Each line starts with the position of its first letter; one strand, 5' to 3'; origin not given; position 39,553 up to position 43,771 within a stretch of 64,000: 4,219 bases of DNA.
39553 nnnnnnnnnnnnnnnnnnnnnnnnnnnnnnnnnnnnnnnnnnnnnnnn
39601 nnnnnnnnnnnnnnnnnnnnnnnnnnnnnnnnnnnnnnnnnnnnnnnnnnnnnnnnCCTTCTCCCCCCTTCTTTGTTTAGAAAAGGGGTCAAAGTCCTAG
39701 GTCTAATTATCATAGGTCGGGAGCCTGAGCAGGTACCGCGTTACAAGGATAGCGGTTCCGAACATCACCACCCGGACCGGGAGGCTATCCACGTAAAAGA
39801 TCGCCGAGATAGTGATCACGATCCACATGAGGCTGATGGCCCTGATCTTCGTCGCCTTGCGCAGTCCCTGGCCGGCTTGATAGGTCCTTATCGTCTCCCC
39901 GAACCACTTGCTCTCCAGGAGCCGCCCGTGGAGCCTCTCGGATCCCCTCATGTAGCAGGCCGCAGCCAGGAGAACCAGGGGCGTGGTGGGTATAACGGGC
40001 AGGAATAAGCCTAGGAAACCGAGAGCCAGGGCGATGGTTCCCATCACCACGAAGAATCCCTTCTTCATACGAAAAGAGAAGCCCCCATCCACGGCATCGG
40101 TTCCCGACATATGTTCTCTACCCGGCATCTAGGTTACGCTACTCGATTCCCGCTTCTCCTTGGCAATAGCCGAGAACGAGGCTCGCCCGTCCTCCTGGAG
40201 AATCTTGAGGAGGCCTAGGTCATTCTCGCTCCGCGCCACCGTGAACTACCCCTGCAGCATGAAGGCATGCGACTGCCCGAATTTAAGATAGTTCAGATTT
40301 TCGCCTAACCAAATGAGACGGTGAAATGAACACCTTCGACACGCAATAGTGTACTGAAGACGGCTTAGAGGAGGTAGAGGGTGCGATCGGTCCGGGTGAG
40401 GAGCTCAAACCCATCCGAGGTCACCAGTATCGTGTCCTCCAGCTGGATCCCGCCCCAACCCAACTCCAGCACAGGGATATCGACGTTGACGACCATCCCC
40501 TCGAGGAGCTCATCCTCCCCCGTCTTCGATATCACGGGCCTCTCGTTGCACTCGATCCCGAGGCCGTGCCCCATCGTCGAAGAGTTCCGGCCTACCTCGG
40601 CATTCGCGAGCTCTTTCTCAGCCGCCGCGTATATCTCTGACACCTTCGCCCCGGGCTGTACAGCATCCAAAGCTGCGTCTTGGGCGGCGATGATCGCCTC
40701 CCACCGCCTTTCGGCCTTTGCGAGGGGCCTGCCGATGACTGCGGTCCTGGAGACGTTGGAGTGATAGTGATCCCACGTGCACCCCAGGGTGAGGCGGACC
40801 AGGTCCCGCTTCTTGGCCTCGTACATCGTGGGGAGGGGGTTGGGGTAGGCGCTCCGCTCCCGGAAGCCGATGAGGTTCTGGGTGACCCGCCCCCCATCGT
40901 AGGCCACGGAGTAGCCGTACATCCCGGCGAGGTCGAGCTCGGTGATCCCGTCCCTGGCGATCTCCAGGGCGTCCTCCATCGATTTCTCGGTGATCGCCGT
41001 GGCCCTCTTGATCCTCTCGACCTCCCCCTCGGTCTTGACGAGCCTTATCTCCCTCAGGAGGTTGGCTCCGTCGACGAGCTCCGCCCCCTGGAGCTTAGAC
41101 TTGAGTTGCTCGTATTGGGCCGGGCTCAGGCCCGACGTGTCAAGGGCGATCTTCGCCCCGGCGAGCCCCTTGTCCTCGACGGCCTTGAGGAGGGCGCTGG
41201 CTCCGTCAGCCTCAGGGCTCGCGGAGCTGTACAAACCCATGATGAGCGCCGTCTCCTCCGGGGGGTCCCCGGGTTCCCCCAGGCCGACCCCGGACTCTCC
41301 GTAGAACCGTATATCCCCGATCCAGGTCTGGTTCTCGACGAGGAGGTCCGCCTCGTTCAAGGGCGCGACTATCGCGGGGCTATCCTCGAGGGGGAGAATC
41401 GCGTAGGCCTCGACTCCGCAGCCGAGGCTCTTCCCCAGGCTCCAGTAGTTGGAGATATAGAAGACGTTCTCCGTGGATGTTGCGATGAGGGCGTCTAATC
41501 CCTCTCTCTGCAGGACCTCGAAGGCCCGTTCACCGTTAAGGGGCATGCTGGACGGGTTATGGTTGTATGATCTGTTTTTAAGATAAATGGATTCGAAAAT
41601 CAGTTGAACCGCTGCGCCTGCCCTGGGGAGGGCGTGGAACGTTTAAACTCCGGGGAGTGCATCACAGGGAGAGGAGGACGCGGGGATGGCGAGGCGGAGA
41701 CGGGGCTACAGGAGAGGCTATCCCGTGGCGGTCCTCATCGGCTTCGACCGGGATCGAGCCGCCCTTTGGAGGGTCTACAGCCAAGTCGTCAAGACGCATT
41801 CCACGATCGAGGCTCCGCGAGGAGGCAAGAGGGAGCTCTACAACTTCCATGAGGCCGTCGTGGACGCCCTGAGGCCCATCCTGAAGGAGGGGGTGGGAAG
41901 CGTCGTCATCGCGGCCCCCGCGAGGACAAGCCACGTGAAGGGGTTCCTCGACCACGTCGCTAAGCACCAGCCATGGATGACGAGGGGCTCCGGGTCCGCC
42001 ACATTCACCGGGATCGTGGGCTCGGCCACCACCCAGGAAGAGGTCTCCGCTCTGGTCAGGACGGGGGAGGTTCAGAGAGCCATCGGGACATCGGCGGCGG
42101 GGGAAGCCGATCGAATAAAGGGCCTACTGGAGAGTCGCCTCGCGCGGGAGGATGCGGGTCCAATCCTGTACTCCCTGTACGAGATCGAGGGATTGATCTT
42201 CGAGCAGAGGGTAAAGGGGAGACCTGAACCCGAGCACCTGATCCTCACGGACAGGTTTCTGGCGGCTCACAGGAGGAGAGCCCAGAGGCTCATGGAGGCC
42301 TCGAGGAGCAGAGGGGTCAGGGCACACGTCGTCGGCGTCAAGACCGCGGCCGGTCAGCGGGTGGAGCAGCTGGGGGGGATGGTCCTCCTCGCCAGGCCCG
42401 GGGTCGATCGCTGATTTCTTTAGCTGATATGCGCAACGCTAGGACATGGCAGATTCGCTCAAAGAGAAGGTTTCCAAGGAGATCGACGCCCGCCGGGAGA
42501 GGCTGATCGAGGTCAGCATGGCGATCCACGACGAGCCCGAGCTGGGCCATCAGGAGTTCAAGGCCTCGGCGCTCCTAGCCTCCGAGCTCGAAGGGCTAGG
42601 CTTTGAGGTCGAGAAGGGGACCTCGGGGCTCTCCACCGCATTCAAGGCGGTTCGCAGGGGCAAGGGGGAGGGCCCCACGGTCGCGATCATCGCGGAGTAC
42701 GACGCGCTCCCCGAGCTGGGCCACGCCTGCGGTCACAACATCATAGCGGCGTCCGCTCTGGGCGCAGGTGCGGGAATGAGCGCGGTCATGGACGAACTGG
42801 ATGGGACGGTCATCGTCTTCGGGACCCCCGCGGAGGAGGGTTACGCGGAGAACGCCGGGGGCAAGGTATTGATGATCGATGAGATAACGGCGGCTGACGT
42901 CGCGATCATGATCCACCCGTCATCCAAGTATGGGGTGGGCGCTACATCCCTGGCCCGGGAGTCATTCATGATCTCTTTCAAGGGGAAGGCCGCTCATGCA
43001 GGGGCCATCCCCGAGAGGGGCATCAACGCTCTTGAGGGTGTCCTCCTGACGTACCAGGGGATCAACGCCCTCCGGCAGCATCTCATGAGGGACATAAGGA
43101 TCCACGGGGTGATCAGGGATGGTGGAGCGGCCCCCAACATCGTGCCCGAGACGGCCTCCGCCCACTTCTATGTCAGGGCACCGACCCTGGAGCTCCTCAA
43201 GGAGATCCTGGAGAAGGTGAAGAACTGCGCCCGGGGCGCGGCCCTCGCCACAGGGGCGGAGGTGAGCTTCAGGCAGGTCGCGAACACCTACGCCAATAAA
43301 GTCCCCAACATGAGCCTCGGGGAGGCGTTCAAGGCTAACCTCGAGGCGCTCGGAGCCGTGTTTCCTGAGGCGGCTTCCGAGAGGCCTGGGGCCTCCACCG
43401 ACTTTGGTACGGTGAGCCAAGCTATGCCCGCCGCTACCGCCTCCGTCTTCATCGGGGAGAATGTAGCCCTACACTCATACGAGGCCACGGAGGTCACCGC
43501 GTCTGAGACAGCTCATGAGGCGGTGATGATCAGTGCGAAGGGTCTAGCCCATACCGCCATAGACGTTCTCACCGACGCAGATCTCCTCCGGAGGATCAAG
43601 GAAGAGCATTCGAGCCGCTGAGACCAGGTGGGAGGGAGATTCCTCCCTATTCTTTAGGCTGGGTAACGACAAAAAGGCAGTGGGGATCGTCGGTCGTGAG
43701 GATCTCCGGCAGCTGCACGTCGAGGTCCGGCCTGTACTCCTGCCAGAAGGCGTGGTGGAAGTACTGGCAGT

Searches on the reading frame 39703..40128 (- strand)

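Call 67: search_protein_families(library=pfam, proteins=[window:39703-40128:-], max_evalue=0.01)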
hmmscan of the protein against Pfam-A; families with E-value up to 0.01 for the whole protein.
window:39703-40128:- (141 aa): 1 family
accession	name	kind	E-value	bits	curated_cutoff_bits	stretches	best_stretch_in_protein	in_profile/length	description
PF04304.18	DUF454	-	2e-34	118.5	35.1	1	24-138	2-115/115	Protein of unknown function (DUF454)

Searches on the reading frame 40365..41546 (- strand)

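Call 6: search_protein_families(library=pfam, proteins=[window:40365-41546:-])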
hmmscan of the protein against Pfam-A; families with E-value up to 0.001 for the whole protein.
window:40365-41546:- (393 aa): 2 families
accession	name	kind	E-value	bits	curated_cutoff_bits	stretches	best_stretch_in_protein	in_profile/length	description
PF00557.29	Peptidase_M24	-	3.3e-38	132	23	1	177-376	1-207/208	Metallopeptidase family M24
PF01321.24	Creatinase_N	-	1.2e-13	52.1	22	1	9-170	6-128/128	Creatinase/Prolidase N-terminal domain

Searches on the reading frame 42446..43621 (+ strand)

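Call 11: search_protein_families(library=ncbifam, proteins=[window:42446-43621:+])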
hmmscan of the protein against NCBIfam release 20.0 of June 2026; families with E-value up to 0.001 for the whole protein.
window:42446-43621:+ (391 aa): 16 families
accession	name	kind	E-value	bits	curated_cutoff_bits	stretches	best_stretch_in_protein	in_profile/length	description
TIGR01891.1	amidohydrolases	subfamily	6.6e-60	203.2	153.75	1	21-340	2-346/366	amidohydrolase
NF040868.1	carboxypep_CpsA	equivalog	3.8e-28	98.3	500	1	7-305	2-322/391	carboxypeptidase CpsA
NF005602.0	PRK07338.1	equivalog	7.8e-12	44.5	357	1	148-272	181-305/409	hydrolase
NF038260.1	ectoine_DoeB_2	equivalog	2.8e-11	42.9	550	1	23-337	11-344/378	N(2)-acetyl-L-2,4-diaminobutanoate deacetylase DoeB2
TIGR01910.1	DapE-ArgE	subfamily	1.5e-10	40.8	217.6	1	111-282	120-296/373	ArgE/DapE family deacylase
NF004788.0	PRK06133.1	subfamily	2.4e-10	39.9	349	1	144-329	189-374/417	glutamate carboxypeptidase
NF006365.0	PRK08588.1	subfamily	3.2e-08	33.3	289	1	117-247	126-260/383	succinyl-diaminopimelate desuccinylase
NF009555.0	PRK13004.1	equivalog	4.5e-07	29.1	321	1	102-277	116-292/399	YgeY family selenium metabolism-linked hydrolase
NF006399.0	PRK08651.1-2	equivalog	3.1e-06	26.5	381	1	109-201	118-208/405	succinyl-diaminopimelate desuccinylase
NF006770.0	PRK09290.1-4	equivalog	7e-06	25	372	1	161-339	202-370/403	allantoate amidohydrolase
NF058540.1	Ncarbamyl_ErtE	equivalog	1.5e-05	23.7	520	1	172-360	218-404/418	N-carbamyl-l-glutamate amidohydrolase ErtE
NF006771.0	PRK09290.1-5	subfamily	2.6e-05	22.9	399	1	170-367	214-406/413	allantoate amidohydrolase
TIGR01892.1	AcOrn-deacetyl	equivalog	7.4e-05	22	297.7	1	143-287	141-295/365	acetylornithine deacetylase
NF006404.0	PRK08652.1-2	equivalog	0.0003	19.8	348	1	136-259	115-232/332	acetylornithine deacetylase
NF006775.0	PRK09290.2-5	equivalog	0.00034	19.4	479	1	166-361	214-407/419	allantoate amidohydrolase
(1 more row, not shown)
